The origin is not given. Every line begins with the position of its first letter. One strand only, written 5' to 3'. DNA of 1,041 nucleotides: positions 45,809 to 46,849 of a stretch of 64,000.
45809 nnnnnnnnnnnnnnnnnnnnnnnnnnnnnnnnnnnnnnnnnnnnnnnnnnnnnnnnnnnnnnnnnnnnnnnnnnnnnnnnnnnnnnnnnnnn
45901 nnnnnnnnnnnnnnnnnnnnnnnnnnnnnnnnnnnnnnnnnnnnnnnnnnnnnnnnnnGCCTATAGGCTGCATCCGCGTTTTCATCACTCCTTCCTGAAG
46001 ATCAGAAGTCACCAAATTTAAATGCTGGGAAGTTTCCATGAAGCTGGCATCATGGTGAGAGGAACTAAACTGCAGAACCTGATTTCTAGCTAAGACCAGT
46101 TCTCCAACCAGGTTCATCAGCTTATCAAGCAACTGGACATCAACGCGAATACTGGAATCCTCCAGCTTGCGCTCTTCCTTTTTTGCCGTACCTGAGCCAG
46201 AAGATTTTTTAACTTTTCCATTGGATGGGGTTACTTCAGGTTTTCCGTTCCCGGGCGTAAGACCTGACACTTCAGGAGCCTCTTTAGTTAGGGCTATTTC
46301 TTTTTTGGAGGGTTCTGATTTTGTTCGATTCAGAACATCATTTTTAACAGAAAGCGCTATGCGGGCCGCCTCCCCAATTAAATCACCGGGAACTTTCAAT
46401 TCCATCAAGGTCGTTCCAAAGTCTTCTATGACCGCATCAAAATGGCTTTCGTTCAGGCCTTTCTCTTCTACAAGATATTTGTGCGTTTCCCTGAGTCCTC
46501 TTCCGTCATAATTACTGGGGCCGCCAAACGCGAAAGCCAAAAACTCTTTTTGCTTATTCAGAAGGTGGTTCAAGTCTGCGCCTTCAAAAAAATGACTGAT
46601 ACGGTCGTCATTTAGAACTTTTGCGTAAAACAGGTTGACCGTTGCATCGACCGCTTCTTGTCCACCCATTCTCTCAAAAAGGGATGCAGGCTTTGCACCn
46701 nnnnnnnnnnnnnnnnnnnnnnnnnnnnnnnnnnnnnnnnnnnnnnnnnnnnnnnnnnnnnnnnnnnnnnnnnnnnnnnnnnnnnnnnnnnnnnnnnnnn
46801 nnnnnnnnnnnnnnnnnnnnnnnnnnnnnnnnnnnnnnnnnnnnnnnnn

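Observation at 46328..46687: Truncated haemoglobin domain embedded in CheA where the P2 domain normally sits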

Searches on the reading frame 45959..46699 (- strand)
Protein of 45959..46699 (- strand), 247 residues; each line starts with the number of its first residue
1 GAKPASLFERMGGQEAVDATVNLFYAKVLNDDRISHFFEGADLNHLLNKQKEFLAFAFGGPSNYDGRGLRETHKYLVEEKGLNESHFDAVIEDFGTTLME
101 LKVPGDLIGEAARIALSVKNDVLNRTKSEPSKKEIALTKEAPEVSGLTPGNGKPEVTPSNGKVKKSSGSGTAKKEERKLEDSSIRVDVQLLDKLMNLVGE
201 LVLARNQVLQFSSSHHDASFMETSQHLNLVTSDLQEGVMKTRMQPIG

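Call 45: search_protein_representatives(protein=window:45959-46699:-)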
Query: 247 residues. Proteins with E-value up to 0.001 (for the whole library): 6566; up to 1e-10: 2089; up to 1e-30: 64. The best 150 are listed.
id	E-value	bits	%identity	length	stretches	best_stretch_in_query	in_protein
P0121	9.5e-244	820.3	39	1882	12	6-126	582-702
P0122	1.4e-211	715.1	44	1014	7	3-174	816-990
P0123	3.4e-172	586.3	52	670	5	2-126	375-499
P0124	7.5e-148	506.6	47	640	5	4-125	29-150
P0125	8.5e-108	375.6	32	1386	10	4-123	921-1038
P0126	8.1e-91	320.1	37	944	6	5-169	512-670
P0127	1.2e-79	283.5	30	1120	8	6-99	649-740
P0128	5.4e-75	268.3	31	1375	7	6-127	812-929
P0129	2.1e-69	250.0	29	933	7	6-124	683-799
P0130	1.3e-67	244.2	40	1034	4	5-140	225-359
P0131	3.2e-67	242.9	43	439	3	5-125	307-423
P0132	9.9e-66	238.0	42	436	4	6-123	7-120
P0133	5.9e-65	235.5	34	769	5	3-125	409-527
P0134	2.2e-64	233.6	31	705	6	5-127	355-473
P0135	4.6e-64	232.5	51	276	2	6-130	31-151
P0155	4.9e-41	157.2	45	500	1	4-247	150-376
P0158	7.9e-40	153.3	40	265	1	5-247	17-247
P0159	1.5e-39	152.4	64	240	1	4-125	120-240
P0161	3.2e-39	151.3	36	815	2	5-247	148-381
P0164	1.2e-38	149.4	39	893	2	6-120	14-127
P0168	6.3e-36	140.5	40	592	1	3-247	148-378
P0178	3.0e-32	128.5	56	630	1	5-125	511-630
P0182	1.0e-31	126.7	50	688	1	5-144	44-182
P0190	5.7e-30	121.0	38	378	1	4-247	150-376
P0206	8.3e-28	114.0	37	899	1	6-247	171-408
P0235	8.4e-26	107.4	30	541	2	5-230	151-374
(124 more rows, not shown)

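Call 46: search_protein_families(library=pfam, proteins=[P0155, P0158, P0161, P0168, P0190, P0206, P0235, P0164, P0178, P0182], max_evalue=0.001)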
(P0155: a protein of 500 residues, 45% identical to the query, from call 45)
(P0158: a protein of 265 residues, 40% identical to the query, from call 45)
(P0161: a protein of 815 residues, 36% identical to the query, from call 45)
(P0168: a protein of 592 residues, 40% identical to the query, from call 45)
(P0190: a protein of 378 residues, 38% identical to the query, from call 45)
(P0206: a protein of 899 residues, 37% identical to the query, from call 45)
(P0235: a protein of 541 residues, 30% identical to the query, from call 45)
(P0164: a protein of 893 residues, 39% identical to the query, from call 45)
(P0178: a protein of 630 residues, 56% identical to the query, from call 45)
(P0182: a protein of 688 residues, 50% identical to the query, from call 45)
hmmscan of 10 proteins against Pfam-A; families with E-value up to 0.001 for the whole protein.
P0155 (500 aa): 4 families
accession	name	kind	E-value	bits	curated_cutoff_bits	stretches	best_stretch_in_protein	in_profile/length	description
PF01152.27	Bac_globin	-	1.5e-20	74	21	1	152-267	1-119/121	Bacterial-like globin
PF01627.28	Hpt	-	1.8e-16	60.6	24.6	1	3-96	1-83/84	Hpt domain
PF02895.20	H-kinase_dim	-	3.4e-15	56.7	23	1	311-370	2-68/68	Signal transducing histidine kinase, homodimeric domain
PF02518.31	HATPase_c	-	0.00027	21.8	26.4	1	418-477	4-55/111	Histidine kinase-, DNA gyrase B-, and HSP90-like ATPase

P0158 (265 aa): 2 families
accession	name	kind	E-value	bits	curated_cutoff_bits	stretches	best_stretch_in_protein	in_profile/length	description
PF01152.27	Bac_globin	-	2.4e-17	63.7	21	1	18-133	1-119/121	Bacterial-like globin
PF02895.20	H-kinase_dim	-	5.3e-15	56.1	23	1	181-241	1-68/68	Signal transducing histidine kinase, homodimeric domain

P0161 (815 aa): 6 families
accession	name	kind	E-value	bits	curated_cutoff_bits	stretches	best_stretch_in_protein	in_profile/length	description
PF01152.27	Bac_globin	-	8.2e-21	74.9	21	2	638-707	1-76/121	Bacterial-like globin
PF02518.31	HATPase_c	-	3.9e-18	66.4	26.4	1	423-562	4-110/111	Histidine kinase-, DNA gyrase B-, and HSP90-like ATPase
PF01627.28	Hpt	-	1.9e-16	60.5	24.6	1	3-92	1-79/84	Hpt domain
PF02895.20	H-kinase_dim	-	3.9e-16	59.7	23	1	315-375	2-68/68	Signal transducing histidine kinase, homodimeric domain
PF01584.24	CheW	-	1.6e-07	31.5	23.5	1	568-631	2-65/138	CheW-like domain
PF11563.14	Protoglobin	-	0.00081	19.9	25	0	647-693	31-78/158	Protoglobin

P0168 (592 aa): 5 families
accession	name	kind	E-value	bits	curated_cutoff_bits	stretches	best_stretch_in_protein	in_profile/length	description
PF02518.31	HATPase_c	-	2.2e-17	63.9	26.4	1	420-555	4-106/111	Histidine kinase-, DNA gyrase B-, and HSP90-like ATPase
PF01627.28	Hpt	-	1.2e-16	61.1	24.6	1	3-92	1-79/84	Hpt domain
PF01152.27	Bac_globin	-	1.7e-14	54.5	21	1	151-265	1-118/121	Bacterial-like globin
PF02895.20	H-kinase_dim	-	5.8e-14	52.7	23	1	312-372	1-68/68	Signal transducing histidine kinase, homodimeric domain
PF11563.14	Protoglobin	-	0.00018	22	25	1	161-206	32-78/158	Protoglobin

P0190 (378 aa): 3 families
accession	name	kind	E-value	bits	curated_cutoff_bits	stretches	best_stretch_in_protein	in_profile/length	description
PF01627.28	Hpt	-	1.2e-16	61.2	24.6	1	3-103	1-83/84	Hpt domain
PF02895.20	H-kinase_dim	-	3.7e-14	53.3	23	1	311-370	2-68/68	Signal transducing histidine kinase, homodimeric domain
PF01152.27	Bac_globin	-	2.6e-09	37.8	21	1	152-261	1-113/121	Bacterial-like globin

P0206 (899 aa): 5 families
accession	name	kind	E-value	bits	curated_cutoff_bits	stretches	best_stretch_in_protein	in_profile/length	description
PF01584.24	CheW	-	1.1e-37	129.2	23.5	2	595-726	2-136/138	CheW-like domain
PF02518.31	HATPase_c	-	1e-19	71.5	26.4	1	450-589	4-110/111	Histidine kinase-, DNA gyrase B-, and HSP90-like ATPase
PF02895.20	H-kinase_dim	-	9.9e-18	64.8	23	1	342-401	2-67/68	Signal transducing histidine kinase, homodimeric domain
PF01627.28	Hpt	-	2.1e-14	54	24.6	1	7-99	2-83/84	Hpt domain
PF01152.27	Bac_globin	-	1.1e-11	45.4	21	1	171-279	1-115/121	Bacterial-like globin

P0235 (541 aa): 2 families
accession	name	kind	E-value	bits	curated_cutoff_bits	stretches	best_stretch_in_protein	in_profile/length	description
PF01152.27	Bac_globin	-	6.5e-27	94.6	21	2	34-146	1-119/121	Bacterial-like globin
PF09430.16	EMC7_beta-sandw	-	0.00013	22.6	26.6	0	452-494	14-59/122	ER membrane protein complex subunit 7, beta-sandwich domain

P0164 (893 aa): 1 family
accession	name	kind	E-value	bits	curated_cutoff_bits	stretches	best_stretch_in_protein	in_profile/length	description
PF01152.27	Bac_globin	-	2.1e-24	86.4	21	2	15-113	2-102/121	Bacterial-like globin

P0178 (630 aa): 4 families
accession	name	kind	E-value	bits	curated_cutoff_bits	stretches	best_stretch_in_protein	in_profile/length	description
PF00015.26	MCPsignal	-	1.7e-33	116.3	34.6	1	312-472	11-168/172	Methyl-accepting chemotaxis protein (MCP) signalling domain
PF01152.27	Bac_globin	-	1.7e-21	77.1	21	1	512-628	1-120/121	Bacterial-like globin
PF13188.13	PAS_8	-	8.9e-06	25.9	21.8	0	11-39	2-29/65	PAS domain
PF06103.16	DUF948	-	0.00029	21.4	37.2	0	276-347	17-88/89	Bacterial protein of unknown function (DUF948)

P0182 (688 aa): 4 families
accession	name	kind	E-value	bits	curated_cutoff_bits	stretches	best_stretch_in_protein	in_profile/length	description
PF01152.27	Bac_globin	-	1.5e-17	64.4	21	1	45-159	1-118/121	Bacterial-like globin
PF13435.11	Cytochrome_C554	-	6.3e-11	43.5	20.8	1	244-327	1-84/84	Cytochrome c554 and c-prime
PF22113.1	Mtrc-MtrF_II-IV_dom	-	0.00027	21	30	0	243-332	82-169/176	Outer membrane cytochrome MtrC/MtrF-like, domains II/IV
PF14537.11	Cytochrom_c3_2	-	0.00083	20.2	25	0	244-331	8-69/79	Cytochrome c3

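Call 48: list_cluster_members(proteins=[P0155, P0158, P0161, P0168, P0190, P0206, P0178, P0182, P0121, P0122])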
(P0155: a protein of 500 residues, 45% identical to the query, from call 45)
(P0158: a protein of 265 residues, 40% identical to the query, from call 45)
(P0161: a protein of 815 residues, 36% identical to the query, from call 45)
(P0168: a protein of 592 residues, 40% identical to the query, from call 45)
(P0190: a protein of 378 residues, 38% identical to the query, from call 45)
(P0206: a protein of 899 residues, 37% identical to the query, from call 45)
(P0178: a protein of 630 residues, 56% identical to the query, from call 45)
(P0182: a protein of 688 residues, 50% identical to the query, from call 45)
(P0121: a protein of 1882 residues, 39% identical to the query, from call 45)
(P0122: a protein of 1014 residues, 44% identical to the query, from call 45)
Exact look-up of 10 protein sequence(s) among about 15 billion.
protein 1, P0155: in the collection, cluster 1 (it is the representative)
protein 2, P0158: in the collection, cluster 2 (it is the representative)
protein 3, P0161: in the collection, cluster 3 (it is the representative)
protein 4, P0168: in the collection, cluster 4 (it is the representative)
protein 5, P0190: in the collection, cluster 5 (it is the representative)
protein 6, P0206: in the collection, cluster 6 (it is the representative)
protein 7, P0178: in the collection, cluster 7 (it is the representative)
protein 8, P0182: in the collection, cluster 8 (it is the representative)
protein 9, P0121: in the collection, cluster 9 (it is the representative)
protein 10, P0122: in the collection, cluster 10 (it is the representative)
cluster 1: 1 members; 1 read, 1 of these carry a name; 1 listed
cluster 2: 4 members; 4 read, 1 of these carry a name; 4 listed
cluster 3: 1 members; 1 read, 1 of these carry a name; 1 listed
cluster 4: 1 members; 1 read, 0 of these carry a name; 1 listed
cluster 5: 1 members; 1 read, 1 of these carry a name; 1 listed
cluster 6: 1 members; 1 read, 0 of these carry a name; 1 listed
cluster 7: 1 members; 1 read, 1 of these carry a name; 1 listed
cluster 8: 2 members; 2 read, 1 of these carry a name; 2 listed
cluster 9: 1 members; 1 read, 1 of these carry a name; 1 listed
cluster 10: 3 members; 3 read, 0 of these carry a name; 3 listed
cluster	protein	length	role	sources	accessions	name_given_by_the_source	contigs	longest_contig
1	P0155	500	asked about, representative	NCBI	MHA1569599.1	MAG: globin domain-containing protein, partial [Alphaproteobacteria bacterium]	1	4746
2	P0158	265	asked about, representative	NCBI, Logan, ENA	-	-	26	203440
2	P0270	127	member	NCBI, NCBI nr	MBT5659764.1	MAG: group 1 truncated hemoglobin, partial [Rhodospirillaceae bacterium] | group 1 truncated hemoglobin [Rhodospirillaceae bacterium]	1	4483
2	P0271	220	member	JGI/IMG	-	-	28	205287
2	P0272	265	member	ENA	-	-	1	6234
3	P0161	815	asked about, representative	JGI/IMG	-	two-component system chemotaxis sensor kinase CheA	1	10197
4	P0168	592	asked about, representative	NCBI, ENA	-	-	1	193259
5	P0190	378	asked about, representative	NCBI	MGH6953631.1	MAG: Hpt domain-containing protein, partial [Alphaproteobacteria bacterium]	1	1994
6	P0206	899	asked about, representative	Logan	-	-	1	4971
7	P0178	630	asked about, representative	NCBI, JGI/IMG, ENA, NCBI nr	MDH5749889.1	MAG: methyl-accepting chemotaxis protein [Rhodospirillales bacterium] | methyl-accepting chemotaxis protein [Rhodospirillales bacterium]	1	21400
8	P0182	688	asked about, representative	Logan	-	-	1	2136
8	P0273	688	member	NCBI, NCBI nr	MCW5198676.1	hypothetical protein VU06_02885 [Desulfobulbus sp. F3] | hypothetical protein [Desulfobulbus sp. F3]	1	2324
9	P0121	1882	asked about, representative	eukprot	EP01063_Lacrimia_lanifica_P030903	TRINITY_DN499_c0_g3_i1.p1 TRINITY_DN499_c0_g3~~TRINITY_DN499_c0_g3_i1.p1 ORF ...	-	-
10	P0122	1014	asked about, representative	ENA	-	-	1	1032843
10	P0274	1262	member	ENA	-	-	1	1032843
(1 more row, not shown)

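Call 73: find_encoding_contigs(protein=P0168, flank=8000, max_places=2)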
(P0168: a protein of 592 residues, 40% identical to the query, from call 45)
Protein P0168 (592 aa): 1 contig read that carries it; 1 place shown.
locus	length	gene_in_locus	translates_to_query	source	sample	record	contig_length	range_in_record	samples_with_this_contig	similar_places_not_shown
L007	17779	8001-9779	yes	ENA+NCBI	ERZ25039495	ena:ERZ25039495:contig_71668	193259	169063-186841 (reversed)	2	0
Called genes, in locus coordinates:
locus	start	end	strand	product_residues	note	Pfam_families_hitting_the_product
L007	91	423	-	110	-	-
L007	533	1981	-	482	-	PF08238:Sel1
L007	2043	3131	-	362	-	PF02900:LigB (faint)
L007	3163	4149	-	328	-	PF13353:Fer4_12 (weak), PF04055:Radical_SAM, PF06463:Mob_synth_C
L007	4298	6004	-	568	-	PF00989:PAS (faint), PF08448:PAS_4 (faint), PF13426:PAS_9 (weak), PF00512:HisKA, PF02518:HATPase_c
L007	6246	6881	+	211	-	PF12804:NTP_transf_3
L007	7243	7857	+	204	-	PF10090:HPTransfase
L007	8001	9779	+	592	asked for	PF01627:Hpt, PF01152:Bac_globin, PF02895:H-kinase_dim, PF02518:HATPase_c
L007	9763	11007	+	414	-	PF01584:CheW, PF00072:Response_reg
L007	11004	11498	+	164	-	PF01584:CheW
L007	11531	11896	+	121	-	PF00072:Response_reg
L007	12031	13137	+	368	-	PF00072:Response_reg, PF01339:CheB_methylest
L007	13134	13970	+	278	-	PF03705:CheR_N, PF01739:CheR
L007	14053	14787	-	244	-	PF00072:Response_reg, PF00486:Trans_reg_C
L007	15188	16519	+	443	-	PF00006:ATP-synt_ab, PF18269:T3SS_ATPase_C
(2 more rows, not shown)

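Call 74: find_encoding_contigs(protein=P0158, flank=8000, max_places=2)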
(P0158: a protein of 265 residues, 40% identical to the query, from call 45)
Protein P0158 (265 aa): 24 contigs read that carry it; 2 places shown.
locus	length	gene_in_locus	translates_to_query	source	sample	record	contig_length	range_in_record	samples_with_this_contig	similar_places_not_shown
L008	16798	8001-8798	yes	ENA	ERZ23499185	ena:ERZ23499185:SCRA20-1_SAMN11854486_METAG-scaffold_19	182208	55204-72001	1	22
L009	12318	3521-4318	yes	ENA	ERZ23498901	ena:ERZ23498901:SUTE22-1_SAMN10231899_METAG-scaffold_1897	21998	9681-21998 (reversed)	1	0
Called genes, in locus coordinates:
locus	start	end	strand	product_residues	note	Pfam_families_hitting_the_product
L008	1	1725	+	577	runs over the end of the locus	PF07690:MFS_1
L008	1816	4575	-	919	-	PF13510:Fer2_4, PF12838:Fer4_7, PF13183:Fer4_8, PF13187:Fer4_9 (weak), PF00037:Fer4 (weak), PF04879:Molybdop_Fe4S4, PF00384:Molybdopterin, PF01568:Molydop_binding, +4 more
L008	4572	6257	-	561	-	PF01257:2Fe-2S_thioredx, PF01512:Complex1_51K, PF10531:SLBB (weak), PF10589:NADH_4Fe-4S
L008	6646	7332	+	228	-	PF10090:HPTransfase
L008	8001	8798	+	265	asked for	PF01152:Bac_globin, PF02895:H-kinase_dim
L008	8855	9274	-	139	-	PF02050:FliJ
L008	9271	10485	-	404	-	PF00006:ATP-synt_ab, PF18269:T3SS_ATPase_C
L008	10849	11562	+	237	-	PF00072:Response_reg, PF00486:Trans_reg_C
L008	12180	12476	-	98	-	PF06627:DUF1153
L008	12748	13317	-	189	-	PF06429:Flg_bbr_C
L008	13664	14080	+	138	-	PF21157:DksA_N, PF01258:zf-dskA_traR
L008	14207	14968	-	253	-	PF02107:FlgH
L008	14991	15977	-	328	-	PF08666:SAF, PF13144:ChapFlgA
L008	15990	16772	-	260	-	PF00460:Flg_bb_rod, PF22692:LlgE_F_G_D1, PF06429:Flg_bbr_C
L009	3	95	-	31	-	?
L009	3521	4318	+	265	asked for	PF01152:Bac_globin, PF02895:H-kinase_dim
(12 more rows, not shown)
